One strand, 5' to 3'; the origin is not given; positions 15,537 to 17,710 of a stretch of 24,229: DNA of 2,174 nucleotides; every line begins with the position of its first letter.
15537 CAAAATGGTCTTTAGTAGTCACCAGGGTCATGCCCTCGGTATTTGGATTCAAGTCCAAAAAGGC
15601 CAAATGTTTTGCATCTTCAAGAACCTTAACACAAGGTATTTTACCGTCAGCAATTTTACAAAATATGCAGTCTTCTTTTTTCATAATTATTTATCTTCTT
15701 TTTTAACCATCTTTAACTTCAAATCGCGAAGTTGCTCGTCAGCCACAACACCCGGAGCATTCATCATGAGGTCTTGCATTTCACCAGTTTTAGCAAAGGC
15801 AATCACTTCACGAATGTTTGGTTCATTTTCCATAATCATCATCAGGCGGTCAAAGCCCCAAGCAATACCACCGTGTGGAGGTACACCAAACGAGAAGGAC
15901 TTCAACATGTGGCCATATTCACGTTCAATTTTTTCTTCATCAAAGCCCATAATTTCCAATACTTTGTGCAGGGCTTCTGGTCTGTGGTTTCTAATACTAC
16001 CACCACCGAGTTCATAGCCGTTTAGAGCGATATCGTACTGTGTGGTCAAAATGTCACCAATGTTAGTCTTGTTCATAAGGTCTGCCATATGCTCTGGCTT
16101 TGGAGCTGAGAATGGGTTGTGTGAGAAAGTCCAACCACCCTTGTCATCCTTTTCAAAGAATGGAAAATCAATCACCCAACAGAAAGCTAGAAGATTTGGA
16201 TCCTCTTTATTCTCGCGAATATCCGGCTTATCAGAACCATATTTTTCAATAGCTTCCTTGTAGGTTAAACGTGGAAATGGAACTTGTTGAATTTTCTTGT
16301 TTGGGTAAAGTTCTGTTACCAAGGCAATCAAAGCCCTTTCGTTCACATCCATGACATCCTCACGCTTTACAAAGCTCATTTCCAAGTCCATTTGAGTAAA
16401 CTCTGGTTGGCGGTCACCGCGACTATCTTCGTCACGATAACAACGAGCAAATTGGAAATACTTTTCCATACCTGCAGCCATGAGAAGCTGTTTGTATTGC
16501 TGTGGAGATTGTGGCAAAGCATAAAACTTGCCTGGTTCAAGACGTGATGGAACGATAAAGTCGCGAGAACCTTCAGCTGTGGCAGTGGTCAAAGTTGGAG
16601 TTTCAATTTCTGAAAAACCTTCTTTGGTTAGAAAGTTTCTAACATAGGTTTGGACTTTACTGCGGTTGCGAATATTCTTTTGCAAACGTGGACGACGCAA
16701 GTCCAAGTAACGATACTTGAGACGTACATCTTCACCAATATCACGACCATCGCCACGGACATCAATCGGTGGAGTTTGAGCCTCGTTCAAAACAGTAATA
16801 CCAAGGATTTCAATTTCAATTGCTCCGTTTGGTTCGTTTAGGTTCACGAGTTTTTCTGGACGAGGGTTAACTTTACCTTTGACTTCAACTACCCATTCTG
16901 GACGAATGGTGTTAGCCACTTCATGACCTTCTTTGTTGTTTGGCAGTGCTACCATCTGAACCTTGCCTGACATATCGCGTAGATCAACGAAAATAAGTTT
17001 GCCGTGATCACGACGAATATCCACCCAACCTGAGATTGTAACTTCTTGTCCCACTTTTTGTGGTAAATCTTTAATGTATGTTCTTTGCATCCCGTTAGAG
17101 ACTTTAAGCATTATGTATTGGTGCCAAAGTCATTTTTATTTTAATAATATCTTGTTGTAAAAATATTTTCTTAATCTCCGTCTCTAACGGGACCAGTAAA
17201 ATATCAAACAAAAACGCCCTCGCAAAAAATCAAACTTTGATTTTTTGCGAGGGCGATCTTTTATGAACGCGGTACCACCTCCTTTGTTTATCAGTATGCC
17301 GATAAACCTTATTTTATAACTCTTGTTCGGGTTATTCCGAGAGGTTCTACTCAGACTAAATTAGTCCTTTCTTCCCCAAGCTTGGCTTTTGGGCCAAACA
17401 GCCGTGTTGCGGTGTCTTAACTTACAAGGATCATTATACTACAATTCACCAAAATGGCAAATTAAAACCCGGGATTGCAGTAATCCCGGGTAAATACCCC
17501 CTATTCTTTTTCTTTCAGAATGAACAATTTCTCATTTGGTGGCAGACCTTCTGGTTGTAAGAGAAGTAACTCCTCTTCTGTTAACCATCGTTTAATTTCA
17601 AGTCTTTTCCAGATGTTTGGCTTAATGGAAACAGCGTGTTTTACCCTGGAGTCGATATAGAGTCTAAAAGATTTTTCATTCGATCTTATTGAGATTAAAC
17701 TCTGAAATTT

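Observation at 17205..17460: T-box riboswitch with its own promoter upstream of a GAD-less aspS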

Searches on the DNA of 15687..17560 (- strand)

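Call 4: search_rna_families(source=window, start=17050, end=17560, threshold=evalue, max_evalue=10, show_alignments=5)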
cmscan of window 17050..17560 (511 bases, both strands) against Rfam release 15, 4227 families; matches with E-value up to 10: 26.
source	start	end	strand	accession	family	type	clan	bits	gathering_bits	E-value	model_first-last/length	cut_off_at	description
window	17246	17525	-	RF00230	T-box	Cis-reg; leader;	-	40.2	93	1.5e-07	1-219/219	no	T-box leader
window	17211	17262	-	RF02548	Oskar_OES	Cis-reg;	-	26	46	0.021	1-67/67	no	Oocyte entry signal (OES) from oskar mRNA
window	17209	17336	-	RF01470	rli38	Gene; sRNA;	-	25.1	49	0.28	1-150/150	no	Listeria sRNA rli38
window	17203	17267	-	RF03585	mir-3938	Gene; miRNA;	-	23.4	94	0.023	1-88/88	no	mir-3938 microRNA precursor family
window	17209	17259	-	RF03621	MIR4245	Gene; miRNA;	-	22.1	74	0.2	1-128/128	no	MIR4245 microRNA precursor family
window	17157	17252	+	RF01507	Afu_298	Gene; snRNA; snoRNA; CD-box;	-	21.4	40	1.2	1-93/93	no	A. fimigatus snoRNA Afu_298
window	17204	17265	-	RF00823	lsy-6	Gene; miRNA;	-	21.2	60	0.054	1-74/74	no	lsy-6 microRNA precursor family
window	17205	17266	+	RF00823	lsy-6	Gene; miRNA;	-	20.7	60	0.079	1-74/74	no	lsy-6 microRNA precursor family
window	17479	17536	+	RF02394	sau-63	Gene; sRNA;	-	18.9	100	0.46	1-98/98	no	Staphylococcus sRNA sau-63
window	17087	17261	+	RF02815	Lig_thermometer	Cis-reg; thermoregulator;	-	18.9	51.5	2.9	1-205/205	no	Lig 5' UTR thermometer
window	17451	17507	-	RF02565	YrlB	Gene; sRNA;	-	18.2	97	0.71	1-78/78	no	Y RNA-like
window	17208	17259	+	RF02548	Oskar_OES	Cis-reg;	-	18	46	2.4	1-67/67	no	Oocyte entry signal (OES) from oskar mRNA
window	17214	17258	+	RF03881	mir-59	Gene; miRNA;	-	17.9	80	0.7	1-66/66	no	mir-59 microRNA precursor family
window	17204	17282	+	RF01742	lactis-plasmid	Gene; sRNA;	-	17.6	70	4.2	1-106/106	no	lactis-plasmid RNA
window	17217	17252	-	RF00994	mir-1255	Gene; miRNA;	-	17.5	63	0.89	1-67/67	no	mir-1255 microRNA precursor family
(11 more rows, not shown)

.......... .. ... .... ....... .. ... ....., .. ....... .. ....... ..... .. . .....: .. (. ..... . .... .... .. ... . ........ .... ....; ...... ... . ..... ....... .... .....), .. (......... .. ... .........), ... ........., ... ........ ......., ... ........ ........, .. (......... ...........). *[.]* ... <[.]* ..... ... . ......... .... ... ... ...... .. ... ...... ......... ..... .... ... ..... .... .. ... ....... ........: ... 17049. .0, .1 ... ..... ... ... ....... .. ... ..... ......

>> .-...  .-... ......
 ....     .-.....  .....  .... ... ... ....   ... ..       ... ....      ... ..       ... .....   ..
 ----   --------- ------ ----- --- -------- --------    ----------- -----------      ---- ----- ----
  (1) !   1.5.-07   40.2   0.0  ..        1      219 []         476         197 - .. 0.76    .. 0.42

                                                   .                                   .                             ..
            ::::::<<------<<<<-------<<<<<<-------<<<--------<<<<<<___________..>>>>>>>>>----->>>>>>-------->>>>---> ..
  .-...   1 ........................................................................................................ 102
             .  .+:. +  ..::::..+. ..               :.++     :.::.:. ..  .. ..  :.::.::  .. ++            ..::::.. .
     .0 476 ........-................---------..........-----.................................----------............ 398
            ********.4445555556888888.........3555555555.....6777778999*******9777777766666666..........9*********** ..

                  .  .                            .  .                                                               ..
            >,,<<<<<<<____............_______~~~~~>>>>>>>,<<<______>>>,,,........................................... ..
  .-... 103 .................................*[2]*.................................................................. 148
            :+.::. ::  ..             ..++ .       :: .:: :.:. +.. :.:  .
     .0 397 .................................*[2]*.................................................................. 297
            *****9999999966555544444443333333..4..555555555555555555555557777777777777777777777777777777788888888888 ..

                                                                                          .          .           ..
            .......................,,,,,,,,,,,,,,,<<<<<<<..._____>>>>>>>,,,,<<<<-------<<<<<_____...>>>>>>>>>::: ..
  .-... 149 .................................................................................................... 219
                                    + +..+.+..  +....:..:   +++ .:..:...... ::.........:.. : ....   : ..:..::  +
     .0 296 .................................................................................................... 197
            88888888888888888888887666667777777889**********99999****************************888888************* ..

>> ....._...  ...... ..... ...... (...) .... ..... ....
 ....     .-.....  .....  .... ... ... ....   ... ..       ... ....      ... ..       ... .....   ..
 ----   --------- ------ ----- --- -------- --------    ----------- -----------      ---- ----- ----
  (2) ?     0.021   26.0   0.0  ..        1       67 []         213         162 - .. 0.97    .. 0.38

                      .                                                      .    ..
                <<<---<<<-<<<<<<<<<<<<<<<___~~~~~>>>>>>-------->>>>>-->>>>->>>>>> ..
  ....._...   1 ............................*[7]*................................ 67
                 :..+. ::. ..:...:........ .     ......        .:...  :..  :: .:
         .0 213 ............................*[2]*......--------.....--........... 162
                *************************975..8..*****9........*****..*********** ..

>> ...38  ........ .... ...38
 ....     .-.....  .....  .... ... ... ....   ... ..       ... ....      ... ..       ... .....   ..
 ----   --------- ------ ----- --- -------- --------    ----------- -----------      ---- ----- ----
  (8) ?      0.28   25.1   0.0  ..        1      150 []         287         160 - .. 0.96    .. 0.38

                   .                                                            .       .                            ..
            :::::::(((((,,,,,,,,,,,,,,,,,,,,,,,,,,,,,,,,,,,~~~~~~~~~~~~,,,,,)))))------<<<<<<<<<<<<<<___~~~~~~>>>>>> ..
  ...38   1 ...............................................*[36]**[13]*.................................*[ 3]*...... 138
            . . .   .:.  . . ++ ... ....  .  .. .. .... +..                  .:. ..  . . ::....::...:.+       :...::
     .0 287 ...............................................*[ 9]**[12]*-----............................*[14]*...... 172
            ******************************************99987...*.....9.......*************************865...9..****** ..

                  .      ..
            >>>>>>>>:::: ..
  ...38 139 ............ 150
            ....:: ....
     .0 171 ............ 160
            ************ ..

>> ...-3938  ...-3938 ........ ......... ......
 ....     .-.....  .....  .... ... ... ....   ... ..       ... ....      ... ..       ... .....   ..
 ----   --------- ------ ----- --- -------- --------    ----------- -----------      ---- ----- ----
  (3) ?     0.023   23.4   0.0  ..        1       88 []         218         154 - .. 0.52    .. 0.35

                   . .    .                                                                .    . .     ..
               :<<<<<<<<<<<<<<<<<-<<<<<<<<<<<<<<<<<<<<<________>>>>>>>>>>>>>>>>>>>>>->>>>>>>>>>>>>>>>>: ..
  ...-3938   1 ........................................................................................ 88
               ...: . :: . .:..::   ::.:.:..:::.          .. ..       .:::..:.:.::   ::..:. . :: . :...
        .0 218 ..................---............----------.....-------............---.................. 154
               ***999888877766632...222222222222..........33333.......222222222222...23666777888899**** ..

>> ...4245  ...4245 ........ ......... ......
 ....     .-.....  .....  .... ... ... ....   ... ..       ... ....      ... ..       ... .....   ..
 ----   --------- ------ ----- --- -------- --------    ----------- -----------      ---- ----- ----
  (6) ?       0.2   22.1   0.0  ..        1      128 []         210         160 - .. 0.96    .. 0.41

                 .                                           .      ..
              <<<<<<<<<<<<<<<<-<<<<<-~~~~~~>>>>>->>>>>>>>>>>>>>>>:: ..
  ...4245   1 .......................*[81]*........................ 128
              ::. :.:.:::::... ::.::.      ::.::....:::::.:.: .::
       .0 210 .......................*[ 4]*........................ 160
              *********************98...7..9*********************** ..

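Call 11: search_rna_families(sources=[L003, L005, L008, L013, L014, L015, L022, L028, L029, L032, L036, L042, L052, L064, L070, L009, L010, L011, L037, L025], threshold=gathering)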
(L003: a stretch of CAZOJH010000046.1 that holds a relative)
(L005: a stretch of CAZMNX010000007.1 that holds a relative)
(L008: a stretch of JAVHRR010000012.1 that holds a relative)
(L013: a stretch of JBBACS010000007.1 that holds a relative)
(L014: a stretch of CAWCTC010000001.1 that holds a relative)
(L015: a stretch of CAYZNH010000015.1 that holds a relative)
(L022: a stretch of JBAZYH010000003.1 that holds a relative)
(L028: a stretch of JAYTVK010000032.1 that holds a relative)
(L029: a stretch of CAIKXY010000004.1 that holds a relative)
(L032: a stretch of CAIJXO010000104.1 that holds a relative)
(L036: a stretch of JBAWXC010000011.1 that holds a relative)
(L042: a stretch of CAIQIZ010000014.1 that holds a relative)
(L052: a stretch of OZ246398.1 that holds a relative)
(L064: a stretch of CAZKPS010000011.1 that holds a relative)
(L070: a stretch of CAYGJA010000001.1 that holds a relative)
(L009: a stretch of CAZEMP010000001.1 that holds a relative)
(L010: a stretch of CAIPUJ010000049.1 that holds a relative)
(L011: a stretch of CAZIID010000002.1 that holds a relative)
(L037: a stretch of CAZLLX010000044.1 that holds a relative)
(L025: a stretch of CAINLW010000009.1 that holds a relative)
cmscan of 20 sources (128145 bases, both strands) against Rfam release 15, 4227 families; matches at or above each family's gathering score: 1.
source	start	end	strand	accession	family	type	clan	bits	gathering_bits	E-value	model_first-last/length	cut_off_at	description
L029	417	487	+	RF00005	tRNA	Gene; tRNA;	CL00001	61.7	29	1.2e-10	1-71/71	no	tRNA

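Call 58: build_rna_model(alignment_id=A4, structure=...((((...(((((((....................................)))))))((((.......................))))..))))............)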
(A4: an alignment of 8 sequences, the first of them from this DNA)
Model R2 built from alignment A4 (8 sequences, 109 columns); structure: as given.
model positions 81; base pairs 15; branch points 1; effective number of sequences 2.86; information 0.7 bits per position. Calibrated on 0.2 Mb of random sequence (short: E-values are rough).
structure used (alignment columns):
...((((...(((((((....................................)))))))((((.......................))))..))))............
